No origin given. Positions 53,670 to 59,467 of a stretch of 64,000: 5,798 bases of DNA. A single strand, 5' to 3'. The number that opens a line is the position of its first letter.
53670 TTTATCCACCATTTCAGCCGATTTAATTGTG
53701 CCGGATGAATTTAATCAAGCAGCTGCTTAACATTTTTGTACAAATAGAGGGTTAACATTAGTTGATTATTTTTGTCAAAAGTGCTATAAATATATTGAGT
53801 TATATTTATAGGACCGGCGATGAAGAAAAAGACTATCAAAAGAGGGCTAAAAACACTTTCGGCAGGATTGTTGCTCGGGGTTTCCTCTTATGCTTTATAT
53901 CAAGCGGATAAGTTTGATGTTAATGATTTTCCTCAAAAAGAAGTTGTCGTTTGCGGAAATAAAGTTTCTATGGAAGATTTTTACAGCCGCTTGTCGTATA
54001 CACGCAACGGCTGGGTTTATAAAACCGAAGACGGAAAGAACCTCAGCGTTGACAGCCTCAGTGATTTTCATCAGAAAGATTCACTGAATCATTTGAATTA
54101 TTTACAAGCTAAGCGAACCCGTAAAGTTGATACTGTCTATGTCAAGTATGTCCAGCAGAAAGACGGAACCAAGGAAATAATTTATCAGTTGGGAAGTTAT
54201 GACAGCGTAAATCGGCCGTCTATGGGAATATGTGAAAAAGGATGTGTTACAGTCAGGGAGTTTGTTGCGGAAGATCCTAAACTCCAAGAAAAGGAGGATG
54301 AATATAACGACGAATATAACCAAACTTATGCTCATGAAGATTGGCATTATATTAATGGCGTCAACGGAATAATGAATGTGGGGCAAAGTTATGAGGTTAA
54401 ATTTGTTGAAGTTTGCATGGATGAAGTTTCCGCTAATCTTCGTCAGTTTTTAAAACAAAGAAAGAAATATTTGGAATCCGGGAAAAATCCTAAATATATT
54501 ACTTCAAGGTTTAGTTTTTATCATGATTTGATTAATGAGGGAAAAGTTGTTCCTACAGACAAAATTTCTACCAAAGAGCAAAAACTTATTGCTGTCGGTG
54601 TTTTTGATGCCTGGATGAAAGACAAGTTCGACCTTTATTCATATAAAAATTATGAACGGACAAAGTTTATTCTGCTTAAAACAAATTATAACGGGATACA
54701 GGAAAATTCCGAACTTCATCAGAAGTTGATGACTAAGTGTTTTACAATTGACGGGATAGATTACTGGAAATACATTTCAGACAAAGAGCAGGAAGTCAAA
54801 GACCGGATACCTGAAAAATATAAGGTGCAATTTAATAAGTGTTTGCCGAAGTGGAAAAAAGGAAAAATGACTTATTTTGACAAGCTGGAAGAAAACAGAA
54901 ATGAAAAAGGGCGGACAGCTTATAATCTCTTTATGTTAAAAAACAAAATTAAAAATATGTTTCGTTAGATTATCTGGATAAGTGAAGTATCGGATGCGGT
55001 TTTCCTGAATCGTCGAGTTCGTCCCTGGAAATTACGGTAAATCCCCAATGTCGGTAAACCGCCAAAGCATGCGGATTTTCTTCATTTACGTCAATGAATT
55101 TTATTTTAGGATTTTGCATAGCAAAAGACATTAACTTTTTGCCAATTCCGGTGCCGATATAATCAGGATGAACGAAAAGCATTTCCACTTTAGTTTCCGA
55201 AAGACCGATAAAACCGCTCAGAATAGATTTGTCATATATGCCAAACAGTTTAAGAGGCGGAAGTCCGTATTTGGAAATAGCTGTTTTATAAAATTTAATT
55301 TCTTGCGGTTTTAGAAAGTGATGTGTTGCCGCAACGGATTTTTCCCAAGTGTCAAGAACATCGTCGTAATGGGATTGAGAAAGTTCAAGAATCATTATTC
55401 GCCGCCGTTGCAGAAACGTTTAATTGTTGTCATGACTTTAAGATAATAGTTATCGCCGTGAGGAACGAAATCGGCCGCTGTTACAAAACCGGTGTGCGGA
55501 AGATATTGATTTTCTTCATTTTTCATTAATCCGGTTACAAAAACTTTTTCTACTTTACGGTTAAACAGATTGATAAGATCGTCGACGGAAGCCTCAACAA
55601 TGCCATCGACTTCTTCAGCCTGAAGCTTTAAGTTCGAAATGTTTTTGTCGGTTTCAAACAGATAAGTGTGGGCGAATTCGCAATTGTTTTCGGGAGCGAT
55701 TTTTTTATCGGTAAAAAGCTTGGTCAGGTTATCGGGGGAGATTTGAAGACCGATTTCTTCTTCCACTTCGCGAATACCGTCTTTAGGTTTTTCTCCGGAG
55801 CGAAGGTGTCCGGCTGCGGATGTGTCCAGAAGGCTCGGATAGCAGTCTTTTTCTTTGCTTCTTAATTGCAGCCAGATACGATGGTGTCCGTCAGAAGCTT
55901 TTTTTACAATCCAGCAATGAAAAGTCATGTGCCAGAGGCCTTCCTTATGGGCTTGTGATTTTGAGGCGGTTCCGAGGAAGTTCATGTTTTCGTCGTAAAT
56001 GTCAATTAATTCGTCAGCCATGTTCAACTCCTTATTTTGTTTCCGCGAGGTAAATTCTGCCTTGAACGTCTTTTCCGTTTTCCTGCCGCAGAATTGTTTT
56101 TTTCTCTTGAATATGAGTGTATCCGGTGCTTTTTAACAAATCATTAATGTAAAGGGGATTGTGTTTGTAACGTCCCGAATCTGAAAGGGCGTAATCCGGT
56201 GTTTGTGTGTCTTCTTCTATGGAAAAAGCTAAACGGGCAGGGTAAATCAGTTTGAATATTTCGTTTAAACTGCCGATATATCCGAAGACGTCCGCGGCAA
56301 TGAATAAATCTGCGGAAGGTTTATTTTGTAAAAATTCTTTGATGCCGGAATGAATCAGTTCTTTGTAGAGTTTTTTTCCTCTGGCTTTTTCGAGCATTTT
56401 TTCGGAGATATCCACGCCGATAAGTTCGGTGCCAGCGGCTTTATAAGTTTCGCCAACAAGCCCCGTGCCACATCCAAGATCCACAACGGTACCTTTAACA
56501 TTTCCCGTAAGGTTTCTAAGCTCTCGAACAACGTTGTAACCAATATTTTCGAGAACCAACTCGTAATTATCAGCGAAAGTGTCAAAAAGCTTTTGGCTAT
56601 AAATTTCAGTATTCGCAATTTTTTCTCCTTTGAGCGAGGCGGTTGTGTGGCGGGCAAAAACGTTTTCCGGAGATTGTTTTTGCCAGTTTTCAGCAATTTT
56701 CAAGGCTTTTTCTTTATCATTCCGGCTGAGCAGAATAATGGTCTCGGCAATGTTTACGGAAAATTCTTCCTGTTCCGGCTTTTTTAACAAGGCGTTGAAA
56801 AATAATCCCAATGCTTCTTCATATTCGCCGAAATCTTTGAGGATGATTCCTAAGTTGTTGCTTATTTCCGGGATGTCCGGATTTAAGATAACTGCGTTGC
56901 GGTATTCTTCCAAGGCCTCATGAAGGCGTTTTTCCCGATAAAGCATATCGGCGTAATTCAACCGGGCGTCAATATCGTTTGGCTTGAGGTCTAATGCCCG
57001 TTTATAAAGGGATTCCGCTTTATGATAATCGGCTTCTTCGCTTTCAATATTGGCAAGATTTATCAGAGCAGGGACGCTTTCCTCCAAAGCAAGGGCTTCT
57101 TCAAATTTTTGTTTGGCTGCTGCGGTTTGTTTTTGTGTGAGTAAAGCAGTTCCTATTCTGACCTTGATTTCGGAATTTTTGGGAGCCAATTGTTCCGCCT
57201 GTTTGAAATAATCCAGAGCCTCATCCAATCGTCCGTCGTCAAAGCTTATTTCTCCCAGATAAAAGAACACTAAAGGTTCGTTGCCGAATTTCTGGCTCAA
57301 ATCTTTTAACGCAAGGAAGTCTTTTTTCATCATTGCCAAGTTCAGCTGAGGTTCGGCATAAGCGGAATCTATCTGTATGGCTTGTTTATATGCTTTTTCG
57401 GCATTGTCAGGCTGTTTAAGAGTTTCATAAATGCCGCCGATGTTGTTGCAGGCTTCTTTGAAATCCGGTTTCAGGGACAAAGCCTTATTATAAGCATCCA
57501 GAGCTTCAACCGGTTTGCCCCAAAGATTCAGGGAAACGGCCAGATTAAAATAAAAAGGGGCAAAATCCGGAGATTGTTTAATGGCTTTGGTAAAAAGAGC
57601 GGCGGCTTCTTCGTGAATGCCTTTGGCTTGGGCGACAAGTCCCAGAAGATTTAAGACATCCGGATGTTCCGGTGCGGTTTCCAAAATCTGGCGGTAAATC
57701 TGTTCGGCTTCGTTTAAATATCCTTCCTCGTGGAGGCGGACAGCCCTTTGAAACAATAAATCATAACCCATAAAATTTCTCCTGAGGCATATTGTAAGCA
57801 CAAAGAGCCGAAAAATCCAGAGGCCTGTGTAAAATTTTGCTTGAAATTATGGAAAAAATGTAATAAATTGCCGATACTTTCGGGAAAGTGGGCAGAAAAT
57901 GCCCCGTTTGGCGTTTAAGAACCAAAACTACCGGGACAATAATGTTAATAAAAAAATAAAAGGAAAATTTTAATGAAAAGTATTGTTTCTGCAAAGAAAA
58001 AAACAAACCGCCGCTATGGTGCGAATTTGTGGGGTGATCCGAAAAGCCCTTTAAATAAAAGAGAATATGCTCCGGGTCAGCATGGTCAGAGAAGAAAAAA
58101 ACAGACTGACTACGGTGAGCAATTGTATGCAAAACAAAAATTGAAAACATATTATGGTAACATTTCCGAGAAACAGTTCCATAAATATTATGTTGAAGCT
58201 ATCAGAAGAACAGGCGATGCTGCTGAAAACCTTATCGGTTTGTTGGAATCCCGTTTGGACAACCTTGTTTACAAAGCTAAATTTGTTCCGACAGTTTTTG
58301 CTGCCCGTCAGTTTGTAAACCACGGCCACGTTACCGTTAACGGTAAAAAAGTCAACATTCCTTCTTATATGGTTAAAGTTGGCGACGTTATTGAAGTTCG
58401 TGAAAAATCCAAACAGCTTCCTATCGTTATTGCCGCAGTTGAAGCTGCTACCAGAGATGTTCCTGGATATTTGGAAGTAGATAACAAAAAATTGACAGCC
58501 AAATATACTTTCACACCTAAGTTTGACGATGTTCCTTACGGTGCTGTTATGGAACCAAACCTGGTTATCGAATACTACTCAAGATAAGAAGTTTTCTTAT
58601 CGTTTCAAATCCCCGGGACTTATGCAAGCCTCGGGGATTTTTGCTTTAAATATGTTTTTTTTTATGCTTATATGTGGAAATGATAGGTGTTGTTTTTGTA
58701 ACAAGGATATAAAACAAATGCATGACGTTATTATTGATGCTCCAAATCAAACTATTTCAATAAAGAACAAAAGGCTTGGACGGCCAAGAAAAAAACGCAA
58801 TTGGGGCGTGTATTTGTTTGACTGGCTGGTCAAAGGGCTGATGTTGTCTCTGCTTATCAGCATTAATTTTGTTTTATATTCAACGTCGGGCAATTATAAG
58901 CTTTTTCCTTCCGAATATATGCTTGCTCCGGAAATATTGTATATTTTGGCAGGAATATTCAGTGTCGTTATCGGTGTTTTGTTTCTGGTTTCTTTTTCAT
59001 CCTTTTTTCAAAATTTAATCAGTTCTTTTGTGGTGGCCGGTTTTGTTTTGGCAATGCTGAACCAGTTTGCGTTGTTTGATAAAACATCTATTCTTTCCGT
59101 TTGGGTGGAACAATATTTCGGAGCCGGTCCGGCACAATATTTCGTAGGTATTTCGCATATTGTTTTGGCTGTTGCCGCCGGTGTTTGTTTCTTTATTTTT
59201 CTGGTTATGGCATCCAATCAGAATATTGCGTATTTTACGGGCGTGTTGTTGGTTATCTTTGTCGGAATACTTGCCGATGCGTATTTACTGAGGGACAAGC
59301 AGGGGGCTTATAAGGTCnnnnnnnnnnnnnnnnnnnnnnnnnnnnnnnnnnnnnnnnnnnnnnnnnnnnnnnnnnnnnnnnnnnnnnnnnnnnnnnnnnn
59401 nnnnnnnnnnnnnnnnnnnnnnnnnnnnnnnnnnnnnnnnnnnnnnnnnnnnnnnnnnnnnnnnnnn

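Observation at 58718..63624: Orphan yejEF preceded by a large membrane protein with a degenerate sulfatase-like domain instead of yejAB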

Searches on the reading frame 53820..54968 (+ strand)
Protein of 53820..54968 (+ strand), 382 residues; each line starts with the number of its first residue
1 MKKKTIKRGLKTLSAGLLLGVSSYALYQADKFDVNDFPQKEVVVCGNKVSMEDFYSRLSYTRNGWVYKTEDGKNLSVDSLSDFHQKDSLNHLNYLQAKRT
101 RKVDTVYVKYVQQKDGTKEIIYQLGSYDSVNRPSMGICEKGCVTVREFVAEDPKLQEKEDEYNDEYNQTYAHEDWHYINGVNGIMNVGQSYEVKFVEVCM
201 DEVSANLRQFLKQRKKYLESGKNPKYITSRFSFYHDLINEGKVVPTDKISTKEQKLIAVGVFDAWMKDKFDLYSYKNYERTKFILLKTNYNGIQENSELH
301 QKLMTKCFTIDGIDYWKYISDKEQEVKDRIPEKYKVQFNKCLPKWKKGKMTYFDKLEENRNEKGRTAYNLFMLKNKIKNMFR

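Call 3: search_protein_families(library=pfam, proteins=[window:53820-54968:+], max_evalue=0.1)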
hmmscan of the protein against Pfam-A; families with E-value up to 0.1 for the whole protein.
window:53820-54968:+ (382 aa): 1 family
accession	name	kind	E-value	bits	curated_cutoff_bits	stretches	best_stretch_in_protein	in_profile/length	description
PF11525.13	CopK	-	0.032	14.3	23.8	0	48-78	24-54/70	Copper resistance protein K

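Call 75: search_protein_families(library=ncbifam, proteins=[window:53820-54968:+], max_evalue=0.01)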
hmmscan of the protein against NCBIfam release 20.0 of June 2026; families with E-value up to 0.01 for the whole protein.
window:53820-54968:+ (382 aa): 0 families

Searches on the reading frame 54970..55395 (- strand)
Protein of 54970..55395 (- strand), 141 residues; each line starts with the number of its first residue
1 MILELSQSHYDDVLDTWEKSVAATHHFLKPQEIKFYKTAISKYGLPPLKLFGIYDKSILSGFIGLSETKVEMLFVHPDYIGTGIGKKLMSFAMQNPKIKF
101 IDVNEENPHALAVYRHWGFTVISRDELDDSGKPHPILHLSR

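Call 51: search_protein_families(library=pfam, proteins=[window:54970-55395:-], max_evalue=0.00001)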
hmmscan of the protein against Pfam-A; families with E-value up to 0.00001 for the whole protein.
window:54970-55395:- (141 aa): 3 families
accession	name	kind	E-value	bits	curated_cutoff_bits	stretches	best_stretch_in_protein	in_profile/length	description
PF13673.13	Acetyltransf_10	-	1.4e-11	44.9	23.6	1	47-126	30-113/128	Acetyltransferase (GNAT) domain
PF13508.13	Acetyltransf_7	-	7.6e-10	39.5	27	1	61-120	16-83/84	Acetyltransferase (GNAT) domain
PF00583.31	Acetyltransf_1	-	7.7e-08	33.1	20.7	1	46-119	31-116/116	Acetyltransferase (GNAT) family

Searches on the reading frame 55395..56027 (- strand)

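Call 51: search_protein_families(library=pfam, proteins=[window:55395-56027:-], max_evalue=0.00001)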
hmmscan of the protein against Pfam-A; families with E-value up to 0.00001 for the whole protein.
window:55395-56027:- (210 aa): 1 family
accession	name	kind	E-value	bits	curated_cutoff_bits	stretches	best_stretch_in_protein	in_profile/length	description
PF00293.34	NUDIX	-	2.1e-07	31.5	21.1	1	46-153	12-119/134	NUDIX domain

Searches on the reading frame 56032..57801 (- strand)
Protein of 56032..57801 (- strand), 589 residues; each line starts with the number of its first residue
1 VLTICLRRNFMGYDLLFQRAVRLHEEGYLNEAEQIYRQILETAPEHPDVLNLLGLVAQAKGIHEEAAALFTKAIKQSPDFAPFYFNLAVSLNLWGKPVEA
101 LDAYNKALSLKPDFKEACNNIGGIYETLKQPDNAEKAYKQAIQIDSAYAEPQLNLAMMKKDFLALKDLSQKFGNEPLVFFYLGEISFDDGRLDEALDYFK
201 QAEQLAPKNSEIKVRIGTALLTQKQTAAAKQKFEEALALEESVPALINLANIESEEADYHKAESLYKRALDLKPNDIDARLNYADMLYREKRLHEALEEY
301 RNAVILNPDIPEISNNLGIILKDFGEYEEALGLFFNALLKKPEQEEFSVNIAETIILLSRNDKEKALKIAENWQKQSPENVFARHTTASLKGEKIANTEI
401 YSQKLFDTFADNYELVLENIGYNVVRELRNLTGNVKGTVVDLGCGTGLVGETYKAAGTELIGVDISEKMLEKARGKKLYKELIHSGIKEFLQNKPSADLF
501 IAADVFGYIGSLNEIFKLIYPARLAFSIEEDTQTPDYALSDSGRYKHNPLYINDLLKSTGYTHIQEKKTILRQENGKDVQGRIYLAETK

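Call 3: search_protein_families(library=pfam, proteins=[window:56032-57801:-], max_evalue=0.1)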
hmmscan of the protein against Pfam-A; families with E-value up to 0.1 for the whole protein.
window:56032-57801:- (589 aa): 40 families (the best 25 are shown)
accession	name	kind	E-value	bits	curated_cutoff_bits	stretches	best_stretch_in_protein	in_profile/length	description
PF07719.23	TPR_2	-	1.4e-40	134.5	27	5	177-209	2-34/34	Tetratricopeptide repeat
PF00515.34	TPR_1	-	2.4e-40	135.1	27.8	6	82-114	2-34/34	Tetratricopeptide repeat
PF13181.12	TPR_8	-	4.6e-32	107.9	25.7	4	116-147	2-33/34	Tetratricopeptide repeat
PF13432.12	TPR_16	-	1e-28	99.8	32.7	6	249-307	3-61/65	Tetratricopeptide repeat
PF14559.12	TPR_19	-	1.1e-28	99.8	25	5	187-237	2-52/68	Tetratricopeptide repeat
PF13428.12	TPR_14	-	1.8e-27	93.4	23.5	4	245-286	3-44/44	Tetratricopeptide repeat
PF13414.12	TPR_11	-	2e-27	95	26.8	6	285-321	2-38/42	TPR repeat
PF13431.12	TPR_17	-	2.7e-27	93.1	24.4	3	69-101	1-33/34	Tetratricopeptide repeat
PF13424.12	TPR_12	-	2.8e-25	88.7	30.1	4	182-239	9-74/77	Tetratricopeptide repeat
PF23914.1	TPR_CcmH_CycH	-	5.6e-19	69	42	3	177-266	51-144/158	Cytochrome c-type biogenesis protein H TPR domain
PF24575.1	TPR_Slam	-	1.8e-18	67.3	35.2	3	250-298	54-102/104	Surface lipoprotein assembly modifier, N-terminal TPR repeats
PF13176.12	TPR_7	-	4.4e-18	64.2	27.9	2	245-275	1-31/36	Tetratricopeptide repeat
PF13374.12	TPR_10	-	1.2e-10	41.5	27.5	0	315-334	6-25/42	Tetratricopeptide repeat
PF13429.12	TPR_15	-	2.5e-10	40.7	26.2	1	231-341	134-244/280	Tetratricopeptide repeat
PF12895.13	ANAPC3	-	9.3e-10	39.1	27.2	1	258-336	4-81/82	Anaphase-promoting complex, cyclosome, subunit 3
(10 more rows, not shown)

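Call 75: search_protein_families(library=ncbifam, proteins=[window:56032-57801:-], max_evalue=0.01)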
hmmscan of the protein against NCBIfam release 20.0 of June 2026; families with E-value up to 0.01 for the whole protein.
window:56032-57801:- (589 aa): 56 families (the best 25 are shown)
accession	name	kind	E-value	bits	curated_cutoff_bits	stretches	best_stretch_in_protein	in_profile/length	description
TIGR02917.1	PEP_TPR_lipo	equivalog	5.4e-39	133.8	312.2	2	99-363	619-889/899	XrtA/PEP-CTERM system TPR-repeat protein PrsT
TIGR02521.1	type_IV_pilW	equivalog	8.2e-29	100.8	154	5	255-399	43-190/234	type IV pilus biogenesis/stability protein PilW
NF040959.1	MamA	equivalog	3.2e-28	98.6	200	2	188-334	49-196/204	magnetosome protein MamA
NF033762.1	social_mot_Tgl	equivalog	1.3e-25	90.2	225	4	180-333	35-192/252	social motility TPR repeat lipoprotein Tgl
NF033920.0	C39_PA2778_fam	equivalog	1.1e-23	84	150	3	17-112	160-255/255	PA2778 family cysteine peptidase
NF047371.1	FlcA_CTERM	equivalog_domain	5.8e-20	71.3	300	3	173-240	470-537/646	periplasmic flagellar collar protein FlcA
TIGR02552.1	LcrH_SycD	equivalog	2.4e-19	69.4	104.8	3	16-112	21-117/136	SycD/LcrH family type III secretion system chaperone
NF033758.1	gliding_GltE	equivalog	3.4e-18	65.8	225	2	205-331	217-345/411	adventurous gliding motility TPR repeat lipoprotein GltE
TIGR00990.1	3a0801s09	subfamily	3.1e-17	62.5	757.25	2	49-241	333-532/615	mitochondrial import receptor subunit TOM70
NF008391.2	PRK11189.1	equivalog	2.6e-16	60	250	1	300-378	88-164/297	lipoprotein NlpI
NF002725.1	PRK02603.1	equivalog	1.1e-15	58.1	143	2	54-135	42-126/173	photosystem I assembly protein Ycf3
TIGR00540.1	TPR_hemY_coli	hypoth_equivalog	1.8e-14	53.3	142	2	15-141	263-385/385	heme biosynthesis-associated TPR protein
TIGR03939.1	PGA_TPR_OMP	equivalog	3.7e-14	51.9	366.65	2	26-145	99-218/800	poly-beta-1,6 N-acetyl-D-glucosamine export porin PgaA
NF008520.0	PRK11447.1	equivalog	8e-11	40.5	858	1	95-369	283-551/1157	cellulose synthase complex outer membrane protein BcsC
NF053607.1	CHU_0125_OmpA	equivalog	8e-10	37.8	620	1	252-346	28-121/639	CHU_0125 family OmpA-like outer membrane integrity protein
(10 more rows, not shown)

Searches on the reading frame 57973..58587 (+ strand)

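Call 3: search_protein_families(library=pfam, proteins=[window:57973-58587:+], max_evalue=0.1)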
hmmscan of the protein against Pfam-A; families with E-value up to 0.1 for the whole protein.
window:57973-58587:+ (204 aa): 6 families
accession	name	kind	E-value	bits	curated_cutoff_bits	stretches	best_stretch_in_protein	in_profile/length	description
PF00163.24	Ribosomal_S4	-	1.9e-24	86.6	23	1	7-92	5-95/95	Ribosomal protein S4/S9 N-terminal domain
PF01479.30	S4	-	3.9e-20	71.8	22.8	1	94-140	2-48/48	S4 domain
PF13275.11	S4_2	-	0.00093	19.5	24.6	1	95-146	10-61/65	S4 domain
PF22421.1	SYY_C-terminal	-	0.0025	18.1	27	1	96-140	22-66/83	Tyrosine--tRNA ligase SYY-like C-terminal domain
PF00122.25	E1-E2_ATPase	-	0.072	13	28.1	0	119-146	8-35/181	E1-E2 ATPase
PF14451.12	Ub-Mut7C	-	0.078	13.3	23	0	120-147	52-78/81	Mut7-C ubiquitin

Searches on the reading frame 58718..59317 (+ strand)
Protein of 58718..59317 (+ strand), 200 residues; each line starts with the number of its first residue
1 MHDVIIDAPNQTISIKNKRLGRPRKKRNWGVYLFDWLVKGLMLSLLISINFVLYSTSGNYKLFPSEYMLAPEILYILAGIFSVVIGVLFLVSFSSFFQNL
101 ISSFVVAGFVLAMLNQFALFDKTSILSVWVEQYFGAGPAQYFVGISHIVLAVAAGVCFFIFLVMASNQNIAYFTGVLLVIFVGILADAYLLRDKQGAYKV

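Call 83: predict_structure(alignment_id=A5)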
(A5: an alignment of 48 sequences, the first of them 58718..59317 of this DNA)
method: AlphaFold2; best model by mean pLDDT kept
length: 200 residues; sequences in the alignment: 48
mean_pLDDT: 84.2   pTM: 0.74
mean pLDDT of the five models: 84.2, 83.4, 83.0, 80.8, 80.3
residues with pLDDT >= 90: 120; 70-90: 45; 50-70: 16; < 50: 19
segments of 3 or more residues with pLDDT < 50: 1-3, 7-19, 198-200
pLDDT, mean of each block of 10 residues (from residue 1): 47 47 59 89 97 85 82 95 95 93 96 83 89 93 93 97 94 96 92 62
secondary structure, 60 per line:
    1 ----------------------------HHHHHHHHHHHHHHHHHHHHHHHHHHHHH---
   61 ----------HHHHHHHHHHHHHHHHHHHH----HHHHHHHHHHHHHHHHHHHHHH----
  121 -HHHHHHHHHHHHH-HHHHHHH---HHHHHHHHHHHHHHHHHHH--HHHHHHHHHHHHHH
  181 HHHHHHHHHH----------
elements in order: H29-57 H71-90 H95-116 H122-134 H136-142 H146-164 H167-190
